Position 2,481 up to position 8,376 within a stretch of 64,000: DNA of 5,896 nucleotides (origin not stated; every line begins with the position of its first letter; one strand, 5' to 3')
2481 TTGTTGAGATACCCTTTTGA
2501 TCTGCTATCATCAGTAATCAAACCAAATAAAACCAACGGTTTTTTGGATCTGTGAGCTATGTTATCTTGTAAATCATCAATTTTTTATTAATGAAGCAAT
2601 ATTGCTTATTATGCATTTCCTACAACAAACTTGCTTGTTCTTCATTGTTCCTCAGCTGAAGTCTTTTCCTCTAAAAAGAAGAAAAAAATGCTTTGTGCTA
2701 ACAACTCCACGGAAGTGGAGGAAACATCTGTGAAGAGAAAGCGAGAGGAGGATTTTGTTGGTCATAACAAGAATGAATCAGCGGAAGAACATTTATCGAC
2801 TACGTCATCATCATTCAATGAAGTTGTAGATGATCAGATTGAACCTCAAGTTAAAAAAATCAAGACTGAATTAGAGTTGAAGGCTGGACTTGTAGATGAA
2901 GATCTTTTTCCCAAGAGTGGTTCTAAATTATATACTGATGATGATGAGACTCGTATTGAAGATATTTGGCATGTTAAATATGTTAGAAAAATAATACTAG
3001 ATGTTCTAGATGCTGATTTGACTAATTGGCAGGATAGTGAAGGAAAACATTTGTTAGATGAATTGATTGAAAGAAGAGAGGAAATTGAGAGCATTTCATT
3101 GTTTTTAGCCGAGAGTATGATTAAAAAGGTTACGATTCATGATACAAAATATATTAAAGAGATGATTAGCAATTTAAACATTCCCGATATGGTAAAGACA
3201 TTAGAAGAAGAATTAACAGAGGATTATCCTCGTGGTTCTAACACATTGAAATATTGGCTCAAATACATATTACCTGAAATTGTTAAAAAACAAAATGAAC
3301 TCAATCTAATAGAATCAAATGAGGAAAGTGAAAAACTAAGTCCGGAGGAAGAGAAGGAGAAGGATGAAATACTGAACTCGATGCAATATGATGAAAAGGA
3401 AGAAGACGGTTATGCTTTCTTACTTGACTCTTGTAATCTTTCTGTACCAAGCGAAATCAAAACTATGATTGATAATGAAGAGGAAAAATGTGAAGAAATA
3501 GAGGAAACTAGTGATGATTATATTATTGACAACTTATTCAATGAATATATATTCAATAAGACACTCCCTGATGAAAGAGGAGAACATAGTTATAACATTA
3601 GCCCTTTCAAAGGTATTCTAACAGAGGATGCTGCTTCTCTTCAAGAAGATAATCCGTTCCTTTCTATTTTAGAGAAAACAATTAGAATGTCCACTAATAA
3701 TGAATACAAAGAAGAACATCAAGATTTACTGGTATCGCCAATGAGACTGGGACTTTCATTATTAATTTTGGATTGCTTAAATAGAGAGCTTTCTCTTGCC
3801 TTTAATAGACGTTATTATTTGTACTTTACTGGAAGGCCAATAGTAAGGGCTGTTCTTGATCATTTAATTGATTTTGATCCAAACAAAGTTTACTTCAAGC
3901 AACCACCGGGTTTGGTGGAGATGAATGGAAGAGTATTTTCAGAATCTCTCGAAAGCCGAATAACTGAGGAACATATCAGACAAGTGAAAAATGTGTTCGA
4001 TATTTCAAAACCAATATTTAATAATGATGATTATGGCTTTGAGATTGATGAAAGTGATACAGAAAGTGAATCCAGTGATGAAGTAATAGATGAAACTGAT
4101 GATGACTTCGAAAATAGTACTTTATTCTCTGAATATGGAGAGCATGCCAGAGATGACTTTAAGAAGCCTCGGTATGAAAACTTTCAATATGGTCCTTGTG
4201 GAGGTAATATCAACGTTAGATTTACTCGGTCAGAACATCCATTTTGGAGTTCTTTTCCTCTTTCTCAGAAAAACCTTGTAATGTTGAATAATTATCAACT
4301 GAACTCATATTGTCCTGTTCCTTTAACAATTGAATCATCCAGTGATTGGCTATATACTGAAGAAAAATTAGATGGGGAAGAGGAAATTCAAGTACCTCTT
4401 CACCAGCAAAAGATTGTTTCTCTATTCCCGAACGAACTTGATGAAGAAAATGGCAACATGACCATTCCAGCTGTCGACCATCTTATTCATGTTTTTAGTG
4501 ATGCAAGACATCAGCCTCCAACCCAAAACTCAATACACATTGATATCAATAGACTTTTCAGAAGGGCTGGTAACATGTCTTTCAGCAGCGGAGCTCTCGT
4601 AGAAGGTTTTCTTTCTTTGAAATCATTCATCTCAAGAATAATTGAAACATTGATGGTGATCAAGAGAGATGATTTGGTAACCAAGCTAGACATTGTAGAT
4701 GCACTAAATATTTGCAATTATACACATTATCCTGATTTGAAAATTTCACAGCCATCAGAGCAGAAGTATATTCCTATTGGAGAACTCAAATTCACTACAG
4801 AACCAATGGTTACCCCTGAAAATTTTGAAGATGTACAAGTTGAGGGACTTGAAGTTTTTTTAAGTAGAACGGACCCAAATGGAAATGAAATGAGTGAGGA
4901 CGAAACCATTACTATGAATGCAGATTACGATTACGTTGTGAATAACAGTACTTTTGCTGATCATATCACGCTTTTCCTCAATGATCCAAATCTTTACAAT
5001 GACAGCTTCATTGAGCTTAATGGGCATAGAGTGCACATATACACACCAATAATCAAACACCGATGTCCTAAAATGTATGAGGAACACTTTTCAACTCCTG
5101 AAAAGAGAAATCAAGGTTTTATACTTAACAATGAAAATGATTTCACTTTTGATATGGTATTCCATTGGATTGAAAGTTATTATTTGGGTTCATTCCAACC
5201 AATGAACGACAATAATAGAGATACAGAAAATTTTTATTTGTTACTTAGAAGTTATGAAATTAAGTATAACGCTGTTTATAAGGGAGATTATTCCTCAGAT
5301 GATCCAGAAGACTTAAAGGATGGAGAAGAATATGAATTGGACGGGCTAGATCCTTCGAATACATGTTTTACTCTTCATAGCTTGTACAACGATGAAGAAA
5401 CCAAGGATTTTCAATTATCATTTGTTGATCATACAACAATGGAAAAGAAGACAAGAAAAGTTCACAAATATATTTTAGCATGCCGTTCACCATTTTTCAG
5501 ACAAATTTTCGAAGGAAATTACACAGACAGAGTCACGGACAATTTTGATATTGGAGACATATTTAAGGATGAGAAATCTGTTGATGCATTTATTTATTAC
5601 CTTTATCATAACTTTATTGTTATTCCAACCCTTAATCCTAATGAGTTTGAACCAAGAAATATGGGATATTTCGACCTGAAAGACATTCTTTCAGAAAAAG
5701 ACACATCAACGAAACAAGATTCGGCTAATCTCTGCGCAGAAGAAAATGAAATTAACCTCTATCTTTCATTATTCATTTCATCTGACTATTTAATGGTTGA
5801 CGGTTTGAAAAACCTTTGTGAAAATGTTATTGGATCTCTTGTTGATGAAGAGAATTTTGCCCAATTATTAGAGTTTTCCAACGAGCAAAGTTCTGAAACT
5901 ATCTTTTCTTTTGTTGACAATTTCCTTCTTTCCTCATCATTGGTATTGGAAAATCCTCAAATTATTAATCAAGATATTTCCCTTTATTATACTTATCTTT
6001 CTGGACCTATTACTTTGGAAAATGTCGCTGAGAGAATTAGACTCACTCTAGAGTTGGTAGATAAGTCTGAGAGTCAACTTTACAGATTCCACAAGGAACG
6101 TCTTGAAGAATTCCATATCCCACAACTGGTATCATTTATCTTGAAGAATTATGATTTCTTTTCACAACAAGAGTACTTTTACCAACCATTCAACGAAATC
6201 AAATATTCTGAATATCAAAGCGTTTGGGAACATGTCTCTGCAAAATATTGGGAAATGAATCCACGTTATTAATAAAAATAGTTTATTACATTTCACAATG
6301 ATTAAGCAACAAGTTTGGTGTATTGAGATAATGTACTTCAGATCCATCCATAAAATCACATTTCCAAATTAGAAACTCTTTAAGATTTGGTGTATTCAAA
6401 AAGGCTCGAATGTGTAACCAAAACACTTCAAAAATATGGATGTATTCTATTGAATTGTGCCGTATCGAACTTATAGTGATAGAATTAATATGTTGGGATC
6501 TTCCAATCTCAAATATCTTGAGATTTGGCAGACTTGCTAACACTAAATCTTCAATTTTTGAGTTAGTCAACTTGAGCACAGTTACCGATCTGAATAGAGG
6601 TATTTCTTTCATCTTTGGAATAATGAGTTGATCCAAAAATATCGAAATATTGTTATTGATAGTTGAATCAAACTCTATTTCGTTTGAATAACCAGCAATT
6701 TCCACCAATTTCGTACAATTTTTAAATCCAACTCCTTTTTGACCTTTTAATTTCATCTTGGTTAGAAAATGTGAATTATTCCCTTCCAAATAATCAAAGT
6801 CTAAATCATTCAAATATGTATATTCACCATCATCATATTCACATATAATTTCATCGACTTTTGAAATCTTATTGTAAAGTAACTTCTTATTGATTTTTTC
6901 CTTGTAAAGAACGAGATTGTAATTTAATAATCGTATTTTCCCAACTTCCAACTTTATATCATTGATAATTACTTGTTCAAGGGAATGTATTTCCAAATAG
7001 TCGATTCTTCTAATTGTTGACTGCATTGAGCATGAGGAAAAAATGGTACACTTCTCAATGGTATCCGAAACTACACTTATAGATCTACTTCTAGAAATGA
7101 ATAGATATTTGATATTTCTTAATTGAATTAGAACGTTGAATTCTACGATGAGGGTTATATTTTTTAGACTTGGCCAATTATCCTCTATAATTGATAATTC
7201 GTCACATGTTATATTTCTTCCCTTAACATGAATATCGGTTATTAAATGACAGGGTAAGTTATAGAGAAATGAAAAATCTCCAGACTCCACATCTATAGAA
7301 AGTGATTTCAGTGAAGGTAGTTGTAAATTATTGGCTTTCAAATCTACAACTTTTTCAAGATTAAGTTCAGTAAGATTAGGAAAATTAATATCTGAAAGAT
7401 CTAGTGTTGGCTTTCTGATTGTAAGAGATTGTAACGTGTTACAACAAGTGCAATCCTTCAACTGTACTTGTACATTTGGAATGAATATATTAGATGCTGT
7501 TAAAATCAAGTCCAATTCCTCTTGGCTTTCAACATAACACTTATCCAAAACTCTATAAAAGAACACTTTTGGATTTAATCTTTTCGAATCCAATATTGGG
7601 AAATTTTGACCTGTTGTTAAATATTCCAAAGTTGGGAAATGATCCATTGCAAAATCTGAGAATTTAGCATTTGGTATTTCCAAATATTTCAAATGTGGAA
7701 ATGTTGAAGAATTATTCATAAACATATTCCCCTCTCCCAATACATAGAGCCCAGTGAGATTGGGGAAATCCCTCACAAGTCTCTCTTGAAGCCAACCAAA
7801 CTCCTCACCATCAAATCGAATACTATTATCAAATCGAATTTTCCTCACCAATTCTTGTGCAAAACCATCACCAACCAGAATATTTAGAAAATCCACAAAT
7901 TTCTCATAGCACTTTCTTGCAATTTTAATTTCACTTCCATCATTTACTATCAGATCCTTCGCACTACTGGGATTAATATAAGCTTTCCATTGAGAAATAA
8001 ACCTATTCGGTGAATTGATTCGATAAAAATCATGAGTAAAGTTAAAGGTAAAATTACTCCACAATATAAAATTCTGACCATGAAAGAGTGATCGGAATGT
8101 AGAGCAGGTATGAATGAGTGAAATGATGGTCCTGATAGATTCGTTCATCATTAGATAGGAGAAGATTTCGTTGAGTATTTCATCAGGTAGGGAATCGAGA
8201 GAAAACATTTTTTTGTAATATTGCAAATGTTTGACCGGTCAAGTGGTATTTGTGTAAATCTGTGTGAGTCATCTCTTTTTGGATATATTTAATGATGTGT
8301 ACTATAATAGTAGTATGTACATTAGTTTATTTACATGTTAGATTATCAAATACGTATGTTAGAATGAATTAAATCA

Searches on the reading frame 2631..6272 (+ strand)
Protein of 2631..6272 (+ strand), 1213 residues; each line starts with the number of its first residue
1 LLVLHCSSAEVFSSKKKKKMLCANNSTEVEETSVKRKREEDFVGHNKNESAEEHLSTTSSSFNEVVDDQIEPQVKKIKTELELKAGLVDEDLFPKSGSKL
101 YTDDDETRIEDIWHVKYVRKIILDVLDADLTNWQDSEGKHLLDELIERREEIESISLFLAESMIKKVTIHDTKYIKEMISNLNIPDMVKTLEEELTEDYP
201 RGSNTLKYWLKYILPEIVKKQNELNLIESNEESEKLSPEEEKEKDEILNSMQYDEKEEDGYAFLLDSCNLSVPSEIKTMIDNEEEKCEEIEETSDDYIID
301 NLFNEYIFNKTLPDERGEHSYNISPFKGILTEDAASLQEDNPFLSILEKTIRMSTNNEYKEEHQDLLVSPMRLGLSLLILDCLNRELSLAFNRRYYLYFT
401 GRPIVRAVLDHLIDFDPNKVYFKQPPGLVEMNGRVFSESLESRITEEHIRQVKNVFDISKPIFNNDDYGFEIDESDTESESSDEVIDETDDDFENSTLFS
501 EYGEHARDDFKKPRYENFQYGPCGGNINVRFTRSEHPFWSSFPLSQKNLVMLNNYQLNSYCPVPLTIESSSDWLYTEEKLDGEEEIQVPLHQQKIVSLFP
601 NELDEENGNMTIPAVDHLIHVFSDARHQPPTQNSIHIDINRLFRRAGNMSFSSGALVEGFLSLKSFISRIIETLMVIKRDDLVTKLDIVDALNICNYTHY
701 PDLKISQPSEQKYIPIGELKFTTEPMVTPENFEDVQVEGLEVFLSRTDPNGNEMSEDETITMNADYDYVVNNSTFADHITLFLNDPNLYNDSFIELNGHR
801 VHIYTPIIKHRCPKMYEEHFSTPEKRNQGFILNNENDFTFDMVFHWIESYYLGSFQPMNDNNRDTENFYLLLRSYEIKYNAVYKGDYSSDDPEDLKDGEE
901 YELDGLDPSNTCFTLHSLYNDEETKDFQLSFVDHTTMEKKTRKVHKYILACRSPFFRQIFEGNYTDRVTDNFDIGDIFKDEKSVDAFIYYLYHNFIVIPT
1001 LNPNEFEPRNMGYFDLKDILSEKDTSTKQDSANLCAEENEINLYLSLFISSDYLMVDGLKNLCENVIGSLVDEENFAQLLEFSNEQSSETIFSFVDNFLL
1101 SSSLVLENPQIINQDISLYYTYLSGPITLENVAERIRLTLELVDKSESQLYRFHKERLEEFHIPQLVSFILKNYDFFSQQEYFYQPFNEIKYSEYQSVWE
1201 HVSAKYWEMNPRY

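Call 66: search_protein_families(library=pfam, proteins=[window:2631-6272:+], max_evalue=0.0001)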
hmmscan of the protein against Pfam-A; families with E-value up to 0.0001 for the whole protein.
window:2631-6272:+ (1213 aa): 1 family
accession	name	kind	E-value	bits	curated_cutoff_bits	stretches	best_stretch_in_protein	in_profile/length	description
PF00651.37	BTB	-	8.9e-08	32.7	20.5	1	931-1000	10-80/110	BTB/POZ domain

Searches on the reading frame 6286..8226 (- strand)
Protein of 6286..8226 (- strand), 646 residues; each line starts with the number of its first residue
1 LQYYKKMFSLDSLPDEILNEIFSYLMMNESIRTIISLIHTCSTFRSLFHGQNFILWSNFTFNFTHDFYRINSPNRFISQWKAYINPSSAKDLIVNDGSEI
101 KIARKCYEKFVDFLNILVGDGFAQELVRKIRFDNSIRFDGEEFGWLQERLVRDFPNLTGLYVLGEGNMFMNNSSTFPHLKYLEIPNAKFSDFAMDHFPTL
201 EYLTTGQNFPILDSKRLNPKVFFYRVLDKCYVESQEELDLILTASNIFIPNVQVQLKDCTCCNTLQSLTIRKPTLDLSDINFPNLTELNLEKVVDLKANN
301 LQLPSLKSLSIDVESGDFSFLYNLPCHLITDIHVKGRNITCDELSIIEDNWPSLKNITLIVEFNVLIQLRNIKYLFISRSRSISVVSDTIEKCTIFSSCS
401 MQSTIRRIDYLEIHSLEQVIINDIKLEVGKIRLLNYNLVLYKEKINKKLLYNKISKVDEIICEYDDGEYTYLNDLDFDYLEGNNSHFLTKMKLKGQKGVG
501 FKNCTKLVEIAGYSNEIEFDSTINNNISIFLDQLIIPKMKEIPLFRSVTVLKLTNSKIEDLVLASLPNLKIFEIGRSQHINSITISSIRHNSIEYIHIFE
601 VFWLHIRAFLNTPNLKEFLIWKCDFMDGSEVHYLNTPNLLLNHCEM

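Call 66: search_protein_families(library=pfam, proteins=[window:6286-8226:-], max_evalue=0.0001)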
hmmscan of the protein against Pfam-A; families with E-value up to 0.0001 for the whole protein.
window:6286-8226:- (646 aa): 2 families
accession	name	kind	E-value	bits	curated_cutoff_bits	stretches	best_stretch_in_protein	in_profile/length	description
PF12937.12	F-box-like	-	7.2e-06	26.1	24.3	1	10-61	1-46/47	F-box-like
PF00646.38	F-box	-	1.3e-05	25.4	20.5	1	10-53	1-40/43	F-box domain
